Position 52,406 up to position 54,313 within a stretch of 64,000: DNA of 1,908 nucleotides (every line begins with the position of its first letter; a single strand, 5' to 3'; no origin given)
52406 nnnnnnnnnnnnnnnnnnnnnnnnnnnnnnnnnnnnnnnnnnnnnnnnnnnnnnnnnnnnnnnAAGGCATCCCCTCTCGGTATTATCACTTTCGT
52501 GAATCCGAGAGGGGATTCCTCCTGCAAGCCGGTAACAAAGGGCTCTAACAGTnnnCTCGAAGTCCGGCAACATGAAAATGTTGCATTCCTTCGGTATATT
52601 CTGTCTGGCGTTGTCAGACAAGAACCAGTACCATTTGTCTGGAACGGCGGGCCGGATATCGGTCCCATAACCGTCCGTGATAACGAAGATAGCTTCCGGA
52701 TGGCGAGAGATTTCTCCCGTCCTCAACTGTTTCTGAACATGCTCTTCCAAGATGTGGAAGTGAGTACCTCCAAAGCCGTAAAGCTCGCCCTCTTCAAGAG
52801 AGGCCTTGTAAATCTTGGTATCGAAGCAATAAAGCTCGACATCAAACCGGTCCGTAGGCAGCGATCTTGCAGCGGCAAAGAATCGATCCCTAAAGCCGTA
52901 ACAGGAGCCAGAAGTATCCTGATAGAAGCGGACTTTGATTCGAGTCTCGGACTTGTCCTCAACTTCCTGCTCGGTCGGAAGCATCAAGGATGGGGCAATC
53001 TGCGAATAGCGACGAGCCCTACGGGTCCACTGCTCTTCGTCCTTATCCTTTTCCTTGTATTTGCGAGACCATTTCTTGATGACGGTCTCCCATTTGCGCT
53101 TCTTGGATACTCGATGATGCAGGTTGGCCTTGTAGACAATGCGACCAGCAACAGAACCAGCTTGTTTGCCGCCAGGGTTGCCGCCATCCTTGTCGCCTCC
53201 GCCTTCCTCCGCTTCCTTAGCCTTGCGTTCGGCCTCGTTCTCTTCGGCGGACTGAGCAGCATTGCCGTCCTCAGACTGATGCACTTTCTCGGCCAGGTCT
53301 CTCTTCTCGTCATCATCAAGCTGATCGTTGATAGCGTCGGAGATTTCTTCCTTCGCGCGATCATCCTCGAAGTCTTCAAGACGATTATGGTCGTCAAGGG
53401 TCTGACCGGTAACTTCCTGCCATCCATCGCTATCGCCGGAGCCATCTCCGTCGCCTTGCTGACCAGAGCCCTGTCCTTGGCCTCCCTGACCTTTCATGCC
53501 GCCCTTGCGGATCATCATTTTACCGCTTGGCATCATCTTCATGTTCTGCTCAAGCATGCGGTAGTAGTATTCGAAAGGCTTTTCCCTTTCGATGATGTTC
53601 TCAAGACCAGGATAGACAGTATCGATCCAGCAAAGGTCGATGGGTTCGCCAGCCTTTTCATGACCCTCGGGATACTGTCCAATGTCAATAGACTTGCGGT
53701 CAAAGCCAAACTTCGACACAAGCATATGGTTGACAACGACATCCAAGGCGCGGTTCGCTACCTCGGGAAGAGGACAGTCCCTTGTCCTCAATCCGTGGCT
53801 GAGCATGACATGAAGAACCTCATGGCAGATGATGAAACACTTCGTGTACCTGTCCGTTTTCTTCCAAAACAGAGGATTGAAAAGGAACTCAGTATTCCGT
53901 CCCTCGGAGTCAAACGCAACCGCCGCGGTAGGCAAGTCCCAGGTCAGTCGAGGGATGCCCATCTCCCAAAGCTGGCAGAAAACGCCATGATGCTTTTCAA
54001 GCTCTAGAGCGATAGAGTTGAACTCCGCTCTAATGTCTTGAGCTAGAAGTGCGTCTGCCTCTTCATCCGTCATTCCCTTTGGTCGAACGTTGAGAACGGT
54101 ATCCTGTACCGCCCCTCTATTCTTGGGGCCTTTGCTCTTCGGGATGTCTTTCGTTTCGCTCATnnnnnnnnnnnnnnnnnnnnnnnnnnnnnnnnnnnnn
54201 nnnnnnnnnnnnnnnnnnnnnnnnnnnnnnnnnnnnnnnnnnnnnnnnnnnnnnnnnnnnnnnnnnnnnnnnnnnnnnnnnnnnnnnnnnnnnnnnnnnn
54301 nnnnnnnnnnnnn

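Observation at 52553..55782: MoxR/CobS-like AAA+ ATPase paired with a VWA protein that carries an N-terminal HExxH metallopeptidase-like domain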

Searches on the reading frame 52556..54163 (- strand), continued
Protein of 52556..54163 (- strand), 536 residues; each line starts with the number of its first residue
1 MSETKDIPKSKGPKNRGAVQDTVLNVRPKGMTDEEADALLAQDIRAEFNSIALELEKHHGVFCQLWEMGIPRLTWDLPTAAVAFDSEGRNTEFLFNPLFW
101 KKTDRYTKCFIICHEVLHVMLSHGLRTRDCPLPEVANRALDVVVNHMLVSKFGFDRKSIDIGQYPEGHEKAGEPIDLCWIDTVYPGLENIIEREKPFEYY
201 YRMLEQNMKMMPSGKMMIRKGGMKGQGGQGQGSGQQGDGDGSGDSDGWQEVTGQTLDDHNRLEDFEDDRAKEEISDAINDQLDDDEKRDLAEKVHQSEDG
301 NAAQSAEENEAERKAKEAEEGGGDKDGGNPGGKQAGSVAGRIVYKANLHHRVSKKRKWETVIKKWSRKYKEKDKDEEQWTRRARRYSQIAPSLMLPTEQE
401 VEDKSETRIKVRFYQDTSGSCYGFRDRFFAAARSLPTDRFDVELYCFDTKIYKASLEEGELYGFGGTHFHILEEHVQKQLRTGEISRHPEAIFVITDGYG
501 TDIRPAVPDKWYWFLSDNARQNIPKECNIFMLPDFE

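Call 70: find_encoding_contigs(protein=P0016, flank=5000, max_places=1)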
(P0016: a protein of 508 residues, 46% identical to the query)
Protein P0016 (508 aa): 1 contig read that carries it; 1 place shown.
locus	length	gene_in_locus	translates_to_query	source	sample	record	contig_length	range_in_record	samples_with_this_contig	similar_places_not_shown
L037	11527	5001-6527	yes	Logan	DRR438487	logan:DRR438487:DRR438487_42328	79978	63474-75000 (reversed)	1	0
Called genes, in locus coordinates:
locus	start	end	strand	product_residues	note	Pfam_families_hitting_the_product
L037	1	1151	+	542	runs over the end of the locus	PF05731:TROVE, PF25045:vWA_Ro60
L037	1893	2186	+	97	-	-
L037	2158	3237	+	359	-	PF03951:Gln-synt_N, PF00120:Gln-synt_C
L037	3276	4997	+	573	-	-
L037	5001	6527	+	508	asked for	PF13203:DUF2201_N (weak)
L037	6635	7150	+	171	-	-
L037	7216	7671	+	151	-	-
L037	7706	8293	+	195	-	-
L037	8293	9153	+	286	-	PF02086:MethyltransfD12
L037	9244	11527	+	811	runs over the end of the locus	-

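Call 71: find_encoding_contigs(protein=P0025, flank=5000, max_places=1)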
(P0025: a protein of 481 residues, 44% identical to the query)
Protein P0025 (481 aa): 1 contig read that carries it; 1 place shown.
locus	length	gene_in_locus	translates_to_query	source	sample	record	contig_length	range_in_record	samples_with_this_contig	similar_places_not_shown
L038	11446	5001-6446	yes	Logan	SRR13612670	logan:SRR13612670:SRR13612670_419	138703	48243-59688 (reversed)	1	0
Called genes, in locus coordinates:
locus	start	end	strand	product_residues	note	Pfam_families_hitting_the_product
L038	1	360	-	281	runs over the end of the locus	-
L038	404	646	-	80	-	-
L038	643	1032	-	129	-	-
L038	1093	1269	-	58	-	-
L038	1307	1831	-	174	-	-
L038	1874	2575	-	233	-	PF03167:UDG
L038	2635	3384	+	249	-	PF00089:Trypsin (weak), PF13365:Trypsin_2 (weak)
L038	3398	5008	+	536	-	-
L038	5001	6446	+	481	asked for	PF13203:DUF2201_N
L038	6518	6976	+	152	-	-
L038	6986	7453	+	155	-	PF00072:Response_reg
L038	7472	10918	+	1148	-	-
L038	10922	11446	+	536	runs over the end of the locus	-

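Call 72: find_encoding_contigs(protein=P0028, flank=5000, max_places=1)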
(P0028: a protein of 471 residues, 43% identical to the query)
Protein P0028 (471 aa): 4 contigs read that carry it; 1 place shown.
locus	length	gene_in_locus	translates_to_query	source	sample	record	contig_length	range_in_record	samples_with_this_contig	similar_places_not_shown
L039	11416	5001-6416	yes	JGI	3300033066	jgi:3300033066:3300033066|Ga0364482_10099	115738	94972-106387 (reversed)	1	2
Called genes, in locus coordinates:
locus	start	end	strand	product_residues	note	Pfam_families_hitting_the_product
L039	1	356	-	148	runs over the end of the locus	-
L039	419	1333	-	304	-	-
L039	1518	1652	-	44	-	-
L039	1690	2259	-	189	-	-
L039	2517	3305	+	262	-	PF19541:DUF6065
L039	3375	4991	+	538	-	-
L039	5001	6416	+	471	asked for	PF13203:DUF2201_N (weak)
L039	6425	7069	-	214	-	PF05050:Methyltransf_21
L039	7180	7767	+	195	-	-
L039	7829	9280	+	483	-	-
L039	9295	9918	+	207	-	-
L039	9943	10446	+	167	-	-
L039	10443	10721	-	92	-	PF01844:HNH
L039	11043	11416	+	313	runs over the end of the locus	PF14528:LAGLIDADG_3 (faint)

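Call 80: fold_search(model_id=the predicted structure, library=viral)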
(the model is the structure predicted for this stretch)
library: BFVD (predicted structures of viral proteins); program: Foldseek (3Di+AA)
matches with E <= 10: 289; with E <= 0.001: 37
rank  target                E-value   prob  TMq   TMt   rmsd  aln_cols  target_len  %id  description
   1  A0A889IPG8            7.1e-16  1.00  0.28  0.25  30.4       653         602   18  (no name in the UniProt tables at hand)
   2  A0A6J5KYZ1            3.7e-13  1.00  0.35  0.37  23.1       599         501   17  VWA-like domain containing protein [uncultured Caudovirales phage]
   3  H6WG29                4.1e-13  1.00  0.28  0.37  17.0       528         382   15  Metallopeptidase [Cyanophage S-TIM5]
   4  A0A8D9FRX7            1.2e-12  1.00  0.25  0.25  19.9       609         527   14  Gp576 [uncultured marine phage]
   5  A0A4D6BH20            2.3e-12  1.00  0.27  0.31  17.9       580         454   16  (no name in the UniProt tables at hand)
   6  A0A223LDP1            5.7e-12  1.00  0.28  0.31  18.5       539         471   15  Uncharacterized protein [Bacillus phage PBS1]
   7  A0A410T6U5            9.7e-12  1.00  0.32  0.37  20.8       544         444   16  (no name in the UniProt tables at hand)
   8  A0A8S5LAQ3            1.7e-11  1.00  0.29  0.37  21.3       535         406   18  Metallopeptidase domain protein [Podoviridae sp. ctBev14]
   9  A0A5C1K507            8.0e-11  1.00  0.29  0.38  18.6       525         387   16  Uncharacterized protein [Pseudomonas phage Zuri]
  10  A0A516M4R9            8.5e-11  1.00  0.25  0.29  21.2       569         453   15  (no name in the UniProt tables at hand)
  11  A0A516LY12            1.1e-10  1.00  0.28  0.36  16.8       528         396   16  (no name in the UniProt tables at hand)
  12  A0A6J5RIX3            1.8e-10  1.00  0.26  0.25  21.0       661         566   16  VWA-like domain containing protein [uncultured Caudovirales phage]
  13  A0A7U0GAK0            5.8e-10  1.00  0.23  0.30  20.2       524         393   14  VWA-like domain-containing protein [Klebsiella phage vB_KpP_FBKp27]
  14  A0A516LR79            1.2e-09  1.00  0.26  0.34  19.2       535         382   13  (no name in the UniProt tables at hand)
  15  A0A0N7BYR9            1.8e-09  1.00  0.27  0.31  16.9       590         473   12  (no name in the UniProt tables at hand)
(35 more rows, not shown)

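Call 83: search_protein_representatives(alignment_id=A1)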
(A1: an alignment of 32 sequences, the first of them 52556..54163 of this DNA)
Query: 32 sequences, 453 profile positions. Proteins with E-value up to 0.001 (for the whole library): 9136; up to 1e-10: 2317; up to 1e-30: 791. The best 150 are listed.
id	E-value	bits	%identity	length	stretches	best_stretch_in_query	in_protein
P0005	1.3e-193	660.4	-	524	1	4-453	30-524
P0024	2.9e-189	646.2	-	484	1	4-453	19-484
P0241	1.4e-181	620.8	-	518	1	3-453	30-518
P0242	2.3e-174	597.0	-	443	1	14-453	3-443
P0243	7.3e-174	595.4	-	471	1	15-453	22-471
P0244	3.2e-170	583.4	-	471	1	5-453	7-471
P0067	1.1e-167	575.0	-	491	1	13-453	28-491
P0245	2.0e-167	574.2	-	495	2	16-400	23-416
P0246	3.4e-166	570.1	-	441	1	13-453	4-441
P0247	1.5e-165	567.9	-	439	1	17-453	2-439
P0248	2.3e-165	567.3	-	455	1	7-453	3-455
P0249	2.0e-162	557.7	-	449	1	16-453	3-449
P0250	3.3e-162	557.0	-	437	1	15-453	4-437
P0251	1.2e-159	548.5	-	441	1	18-453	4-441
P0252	2.5e-159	547.5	-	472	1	14-453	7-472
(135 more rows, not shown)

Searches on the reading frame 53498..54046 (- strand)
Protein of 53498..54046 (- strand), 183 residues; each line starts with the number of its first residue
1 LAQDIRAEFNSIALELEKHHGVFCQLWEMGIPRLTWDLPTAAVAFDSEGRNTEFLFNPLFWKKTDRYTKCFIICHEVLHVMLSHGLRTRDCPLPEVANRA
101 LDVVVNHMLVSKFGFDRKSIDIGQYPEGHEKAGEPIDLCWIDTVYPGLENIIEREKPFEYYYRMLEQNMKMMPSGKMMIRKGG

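Call 51: predict_structure(alignment_id=A2)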
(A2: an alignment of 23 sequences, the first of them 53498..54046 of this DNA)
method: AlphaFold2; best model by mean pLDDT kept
length: 183 residues; sequences in the alignment: 23
mean_pLDDT: 90.3   pTM: 0.85
mean pLDDT of the five models: 90.3, 90.0, 86.0, 86.0, 85.3
residues with pLDDT >= 90: 142; 70-90: 27; 50-70: 10; < 50: 4
segments of 3 or more residues with pLDDT < 50: none
pLDDT, mean of each block of 10 residues (from residue 1): 92 93 87 93 92 93 96 96 94 93 97 96 91 92 93 96 89 55 43
secondary structure, 60 per line:
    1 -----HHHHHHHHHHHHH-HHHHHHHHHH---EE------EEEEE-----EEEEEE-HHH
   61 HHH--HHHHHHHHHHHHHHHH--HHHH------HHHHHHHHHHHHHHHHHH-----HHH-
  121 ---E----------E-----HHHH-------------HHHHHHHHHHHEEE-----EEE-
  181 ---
elements in order: H6-18 H20-29 E41-45 E51-56 H58-63 H66-81 H84-87 H94-111 H141-144 H158-168 E169-171 E177-179
